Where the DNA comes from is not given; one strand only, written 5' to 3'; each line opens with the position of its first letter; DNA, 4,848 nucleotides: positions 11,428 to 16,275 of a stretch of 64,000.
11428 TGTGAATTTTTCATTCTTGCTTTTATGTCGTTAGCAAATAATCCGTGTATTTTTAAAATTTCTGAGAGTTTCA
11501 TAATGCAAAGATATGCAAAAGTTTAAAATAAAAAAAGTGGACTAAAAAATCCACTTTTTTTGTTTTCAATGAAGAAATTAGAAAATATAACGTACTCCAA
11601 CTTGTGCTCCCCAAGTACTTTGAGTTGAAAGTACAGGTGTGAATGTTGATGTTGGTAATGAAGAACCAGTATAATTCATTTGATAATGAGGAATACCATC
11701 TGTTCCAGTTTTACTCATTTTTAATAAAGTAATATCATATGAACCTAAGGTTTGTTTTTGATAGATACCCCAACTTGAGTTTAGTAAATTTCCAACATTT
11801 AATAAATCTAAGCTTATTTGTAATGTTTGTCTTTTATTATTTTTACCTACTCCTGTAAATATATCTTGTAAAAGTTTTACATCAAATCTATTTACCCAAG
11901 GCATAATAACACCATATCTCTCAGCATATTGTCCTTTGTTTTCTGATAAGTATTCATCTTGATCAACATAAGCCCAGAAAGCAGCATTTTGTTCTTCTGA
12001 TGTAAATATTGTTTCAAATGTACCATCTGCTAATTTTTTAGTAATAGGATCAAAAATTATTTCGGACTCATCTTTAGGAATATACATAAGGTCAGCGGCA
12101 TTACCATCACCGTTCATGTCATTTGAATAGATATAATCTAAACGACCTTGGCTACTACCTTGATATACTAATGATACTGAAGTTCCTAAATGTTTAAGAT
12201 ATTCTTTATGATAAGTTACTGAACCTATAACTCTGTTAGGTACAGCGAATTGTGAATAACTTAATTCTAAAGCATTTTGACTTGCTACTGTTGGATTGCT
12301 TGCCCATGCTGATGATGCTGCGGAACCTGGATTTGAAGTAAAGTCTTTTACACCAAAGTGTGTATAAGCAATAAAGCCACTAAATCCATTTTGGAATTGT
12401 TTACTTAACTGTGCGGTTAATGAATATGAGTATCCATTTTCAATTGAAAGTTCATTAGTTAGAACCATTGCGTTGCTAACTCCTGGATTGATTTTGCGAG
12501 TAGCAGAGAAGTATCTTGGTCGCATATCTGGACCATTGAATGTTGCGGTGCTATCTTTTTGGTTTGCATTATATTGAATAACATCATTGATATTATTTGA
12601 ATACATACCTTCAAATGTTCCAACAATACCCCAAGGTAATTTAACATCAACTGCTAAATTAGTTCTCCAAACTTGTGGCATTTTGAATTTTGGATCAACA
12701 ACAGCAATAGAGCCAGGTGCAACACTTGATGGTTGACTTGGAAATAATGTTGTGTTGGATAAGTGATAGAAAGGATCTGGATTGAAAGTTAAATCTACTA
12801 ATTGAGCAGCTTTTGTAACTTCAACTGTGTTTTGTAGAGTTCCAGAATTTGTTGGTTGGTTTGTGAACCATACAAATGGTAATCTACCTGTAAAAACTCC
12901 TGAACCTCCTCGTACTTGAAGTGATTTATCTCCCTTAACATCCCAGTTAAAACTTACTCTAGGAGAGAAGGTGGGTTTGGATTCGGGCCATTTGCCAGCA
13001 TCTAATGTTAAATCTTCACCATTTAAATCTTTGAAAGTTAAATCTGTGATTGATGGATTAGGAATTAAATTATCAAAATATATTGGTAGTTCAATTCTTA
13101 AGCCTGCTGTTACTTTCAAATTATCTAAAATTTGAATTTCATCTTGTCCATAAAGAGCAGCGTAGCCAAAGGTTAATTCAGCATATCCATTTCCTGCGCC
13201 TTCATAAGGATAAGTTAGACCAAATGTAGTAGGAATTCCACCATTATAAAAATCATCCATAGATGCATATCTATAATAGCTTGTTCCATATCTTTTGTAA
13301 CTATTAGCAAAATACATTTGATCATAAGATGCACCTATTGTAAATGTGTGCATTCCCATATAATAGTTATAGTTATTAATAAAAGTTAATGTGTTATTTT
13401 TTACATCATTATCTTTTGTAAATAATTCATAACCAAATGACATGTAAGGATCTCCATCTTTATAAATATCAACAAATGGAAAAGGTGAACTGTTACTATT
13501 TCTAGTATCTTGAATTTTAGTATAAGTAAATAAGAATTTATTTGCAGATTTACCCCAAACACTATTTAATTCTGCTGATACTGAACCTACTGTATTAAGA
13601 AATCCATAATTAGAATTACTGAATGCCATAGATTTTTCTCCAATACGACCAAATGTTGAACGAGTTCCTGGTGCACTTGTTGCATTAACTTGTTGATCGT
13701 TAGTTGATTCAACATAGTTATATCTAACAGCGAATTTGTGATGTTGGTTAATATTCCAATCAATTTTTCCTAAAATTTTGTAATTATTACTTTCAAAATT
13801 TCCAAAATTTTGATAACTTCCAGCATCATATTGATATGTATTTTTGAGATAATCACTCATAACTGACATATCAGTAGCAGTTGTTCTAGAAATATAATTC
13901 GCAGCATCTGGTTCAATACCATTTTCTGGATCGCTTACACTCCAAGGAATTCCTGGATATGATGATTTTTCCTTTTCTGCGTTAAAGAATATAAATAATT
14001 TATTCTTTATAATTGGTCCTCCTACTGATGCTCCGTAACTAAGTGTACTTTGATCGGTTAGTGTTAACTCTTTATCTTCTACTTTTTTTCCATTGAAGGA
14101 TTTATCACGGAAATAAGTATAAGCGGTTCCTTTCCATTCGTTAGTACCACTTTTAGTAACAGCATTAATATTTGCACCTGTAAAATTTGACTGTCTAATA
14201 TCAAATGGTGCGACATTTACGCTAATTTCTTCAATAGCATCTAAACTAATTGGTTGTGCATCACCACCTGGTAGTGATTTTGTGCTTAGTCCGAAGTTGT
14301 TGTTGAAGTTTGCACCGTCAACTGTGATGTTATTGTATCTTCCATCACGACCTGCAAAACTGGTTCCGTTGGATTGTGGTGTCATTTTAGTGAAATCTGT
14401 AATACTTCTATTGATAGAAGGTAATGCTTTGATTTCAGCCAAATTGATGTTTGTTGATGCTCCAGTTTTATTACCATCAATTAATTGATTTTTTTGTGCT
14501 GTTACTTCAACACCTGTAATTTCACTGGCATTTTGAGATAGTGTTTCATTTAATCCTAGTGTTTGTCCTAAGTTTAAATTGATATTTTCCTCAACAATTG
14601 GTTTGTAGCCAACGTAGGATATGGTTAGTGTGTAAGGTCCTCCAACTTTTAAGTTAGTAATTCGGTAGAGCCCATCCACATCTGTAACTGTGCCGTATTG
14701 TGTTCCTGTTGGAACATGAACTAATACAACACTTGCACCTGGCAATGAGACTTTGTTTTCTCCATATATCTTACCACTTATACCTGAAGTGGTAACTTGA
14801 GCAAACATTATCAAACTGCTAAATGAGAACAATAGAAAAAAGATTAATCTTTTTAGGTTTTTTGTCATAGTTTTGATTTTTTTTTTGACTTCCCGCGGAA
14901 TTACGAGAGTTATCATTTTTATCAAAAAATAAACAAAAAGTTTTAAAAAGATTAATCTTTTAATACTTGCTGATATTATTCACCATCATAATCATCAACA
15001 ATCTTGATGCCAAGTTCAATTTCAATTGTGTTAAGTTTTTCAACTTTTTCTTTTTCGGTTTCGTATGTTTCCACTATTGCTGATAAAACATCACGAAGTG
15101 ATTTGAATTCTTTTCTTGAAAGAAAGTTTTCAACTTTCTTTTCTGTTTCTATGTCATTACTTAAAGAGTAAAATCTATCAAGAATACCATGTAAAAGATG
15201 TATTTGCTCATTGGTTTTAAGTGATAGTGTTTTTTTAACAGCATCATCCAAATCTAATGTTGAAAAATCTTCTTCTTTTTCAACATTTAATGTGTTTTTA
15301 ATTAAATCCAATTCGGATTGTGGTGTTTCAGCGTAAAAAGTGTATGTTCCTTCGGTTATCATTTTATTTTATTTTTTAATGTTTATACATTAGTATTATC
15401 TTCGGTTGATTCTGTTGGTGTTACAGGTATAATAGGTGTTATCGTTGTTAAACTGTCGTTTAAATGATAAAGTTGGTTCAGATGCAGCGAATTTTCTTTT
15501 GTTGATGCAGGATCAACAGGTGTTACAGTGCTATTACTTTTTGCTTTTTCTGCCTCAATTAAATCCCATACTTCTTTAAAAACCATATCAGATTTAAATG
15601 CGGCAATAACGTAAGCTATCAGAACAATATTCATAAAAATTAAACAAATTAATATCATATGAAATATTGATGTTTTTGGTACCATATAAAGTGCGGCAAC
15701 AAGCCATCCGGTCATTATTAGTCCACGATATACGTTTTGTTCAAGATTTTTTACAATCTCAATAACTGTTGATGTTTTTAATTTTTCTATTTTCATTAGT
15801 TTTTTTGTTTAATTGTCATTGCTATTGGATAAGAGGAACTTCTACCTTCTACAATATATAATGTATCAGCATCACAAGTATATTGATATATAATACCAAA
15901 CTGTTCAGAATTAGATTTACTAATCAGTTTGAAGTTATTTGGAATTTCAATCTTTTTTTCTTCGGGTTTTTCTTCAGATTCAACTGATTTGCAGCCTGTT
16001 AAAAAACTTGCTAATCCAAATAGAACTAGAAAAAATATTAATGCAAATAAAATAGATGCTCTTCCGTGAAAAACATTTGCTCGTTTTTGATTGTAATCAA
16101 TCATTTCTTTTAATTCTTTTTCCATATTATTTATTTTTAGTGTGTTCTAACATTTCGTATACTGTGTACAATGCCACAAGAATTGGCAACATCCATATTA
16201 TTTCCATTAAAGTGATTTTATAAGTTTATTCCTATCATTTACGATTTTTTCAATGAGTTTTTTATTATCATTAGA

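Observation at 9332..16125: Phage-borne TonB-dependent outer-membrane receptor embedded in a block of small membrane proteins and lipoproteins, with higher GC than the rest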

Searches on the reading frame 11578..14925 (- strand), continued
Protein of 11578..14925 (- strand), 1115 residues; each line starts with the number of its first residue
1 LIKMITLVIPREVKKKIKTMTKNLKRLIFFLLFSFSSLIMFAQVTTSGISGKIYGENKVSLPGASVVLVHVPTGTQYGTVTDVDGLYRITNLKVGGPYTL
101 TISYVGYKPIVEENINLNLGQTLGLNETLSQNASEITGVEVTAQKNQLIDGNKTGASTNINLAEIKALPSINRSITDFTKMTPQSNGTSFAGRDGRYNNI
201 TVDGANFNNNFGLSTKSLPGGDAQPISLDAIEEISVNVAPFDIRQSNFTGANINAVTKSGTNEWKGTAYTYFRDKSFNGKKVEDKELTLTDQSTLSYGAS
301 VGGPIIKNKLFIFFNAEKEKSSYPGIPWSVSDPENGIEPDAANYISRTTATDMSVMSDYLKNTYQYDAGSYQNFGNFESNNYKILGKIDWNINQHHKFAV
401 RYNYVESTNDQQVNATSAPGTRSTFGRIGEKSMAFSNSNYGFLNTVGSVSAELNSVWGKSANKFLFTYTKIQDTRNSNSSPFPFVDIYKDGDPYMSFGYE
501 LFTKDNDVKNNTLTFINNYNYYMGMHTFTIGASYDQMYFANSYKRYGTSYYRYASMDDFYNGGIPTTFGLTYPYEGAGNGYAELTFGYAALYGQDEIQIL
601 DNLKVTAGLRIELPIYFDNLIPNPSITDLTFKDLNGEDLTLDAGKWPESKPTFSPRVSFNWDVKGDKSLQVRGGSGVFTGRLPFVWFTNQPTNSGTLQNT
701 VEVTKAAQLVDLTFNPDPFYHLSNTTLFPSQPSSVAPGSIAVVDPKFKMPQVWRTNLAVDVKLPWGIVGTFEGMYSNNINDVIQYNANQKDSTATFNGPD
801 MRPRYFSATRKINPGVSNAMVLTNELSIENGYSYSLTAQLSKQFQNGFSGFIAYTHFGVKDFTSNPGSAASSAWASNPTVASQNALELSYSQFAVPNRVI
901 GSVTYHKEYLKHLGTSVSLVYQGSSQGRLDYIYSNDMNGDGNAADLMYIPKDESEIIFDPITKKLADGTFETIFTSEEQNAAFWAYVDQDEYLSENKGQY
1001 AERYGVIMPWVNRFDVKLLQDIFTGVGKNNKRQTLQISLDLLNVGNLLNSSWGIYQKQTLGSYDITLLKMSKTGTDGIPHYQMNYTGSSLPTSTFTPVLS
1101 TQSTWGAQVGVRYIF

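Call 84: fold_search(model_id=the predicted structure, library=viral)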
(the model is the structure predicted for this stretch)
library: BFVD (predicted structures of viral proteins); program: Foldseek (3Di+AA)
matches with E <= 10: 440; with E <= 0.001: 40
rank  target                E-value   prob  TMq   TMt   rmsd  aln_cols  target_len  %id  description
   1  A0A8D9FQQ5            4.0e-38  1.00  0.44  0.58  12.3      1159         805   10  TonB-dependent receptor SusC [uncultured marine phage]
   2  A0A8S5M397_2          4.0e-08  0.21  0.07  0.08  40.7      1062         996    8  FdeC-like protein [Siphoviridae sp. ctqpo8]
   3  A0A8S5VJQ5            1.3e-07  1.00  0.07  0.14  18.5       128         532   11  (no name in the UniProt tables at hand)
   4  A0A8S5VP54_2          1.5e-07  0.99  0.07  0.06  26.6       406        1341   13  (no name in the UniProt tables at hand)
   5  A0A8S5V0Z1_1          3.2e-07  0.47  0.07  0.08  41.6       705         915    8  Putative membrane protein [Siphoviridae sp. ct3r22]
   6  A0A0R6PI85            3.4e-07  0.97  0.15  0.25  25.7       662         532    8  (no name in the UniProt tables at hand)
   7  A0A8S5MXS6            4.6e-07  1.00  0.07  0.14   3.4        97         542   12  Tail collar fiber protein [Myoviridae sp. ctRRy11]
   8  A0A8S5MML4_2          6.1e-07  0.99  0.07  0.09  23.8       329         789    9  Cell wall surface anchor family domain protein [Siphoviridae sp. ctxc31]
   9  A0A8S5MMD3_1          7.1e-07  0.25  0.07  0.07  70.4       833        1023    8  Baseplate J like protein [Siphoviridae sp. ctxc31]
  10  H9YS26                7.7e-07  0.96  0.07  0.23  18.2       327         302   10  (no name in the UniProt tables at hand)
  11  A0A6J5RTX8            1.1e-06  1.00  0.07  0.30   2.9        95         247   16  Uncharacterized protein [uncultured Caudovirales phage]
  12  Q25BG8                1.2e-06  1.00  0.07  0.15   2.5        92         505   25  Structural protein 27 [His1 virus (isolate Australia/Victoria)]
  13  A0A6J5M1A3            1.4e-06  1.00  0.07  0.11  21.5       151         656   15  Pectate lyase superfamily protein [uncultured Caudovirales phage]
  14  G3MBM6                1.6e-06  0.91  0.07  0.19  23.6       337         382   10  Gp160 [Bacillus phage G]
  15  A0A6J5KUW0            2.7e-06  0.99  0.11  0.12  14.4       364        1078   10  Autotransporter beta-domain containing protein [uncultured Caudovirales phage]
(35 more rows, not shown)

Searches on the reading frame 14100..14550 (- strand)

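Call 47: search_protein_families(library=pfam, proteins=[window:14100-14550:-], max_evalue=1)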
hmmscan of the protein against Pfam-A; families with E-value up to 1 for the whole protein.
window:14100-14550:- (150 aa): 1 family
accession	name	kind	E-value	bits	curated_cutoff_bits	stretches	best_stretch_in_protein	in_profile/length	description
PF07715.20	Plug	-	0.0033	18.3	23.9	1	42-117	31-96/107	TonB-dependent Receptor Plug Domain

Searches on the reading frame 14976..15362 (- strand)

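Call 63: search_protein_families(library=phrogs, proteins=[window:14976-15362:-], max_evalue=0.01)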
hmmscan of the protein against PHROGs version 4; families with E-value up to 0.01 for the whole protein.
window:14976-15362:- (128 aa): 0 families

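Call 80: search_protein_families(library=pfam, proteins=[window:14976-15362:-], max_evalue=0.1)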
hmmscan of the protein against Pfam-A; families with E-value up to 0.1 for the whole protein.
window:14976-15362:- (128 aa): 3 families
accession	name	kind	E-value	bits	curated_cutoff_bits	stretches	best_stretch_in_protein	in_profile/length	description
PF00803.23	3A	-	0.075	12.7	25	1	47-104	35-93/237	3A/RNA2 movement protein family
PF13974.11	YebO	-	0.09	13.4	27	0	47-63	21-37/80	YebO-like protein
PF20275.3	CTD10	-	0.097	13.7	28.1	0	88-120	2-33/134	C-terminal domain 10 of the ABC-three component (ABC-3C) systems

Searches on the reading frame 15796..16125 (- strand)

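Call 63: search_protein_families(library=phrogs, proteins=[window:15796-16125:-], max_evalue=0.01)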
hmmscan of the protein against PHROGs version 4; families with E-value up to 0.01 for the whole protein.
window:15796-16125:- (109 aa): 1 family
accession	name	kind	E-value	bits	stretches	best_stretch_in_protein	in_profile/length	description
phrog_38506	-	unknown function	0.0099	16.5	0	10-74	36-97/226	-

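Call 80: search_protein_families(library=pfam, proteins=[window:15796-16125:-], max_evalue=0.1)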
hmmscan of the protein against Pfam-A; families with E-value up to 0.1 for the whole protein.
window:15796-16125:- (109 aa): 0 families
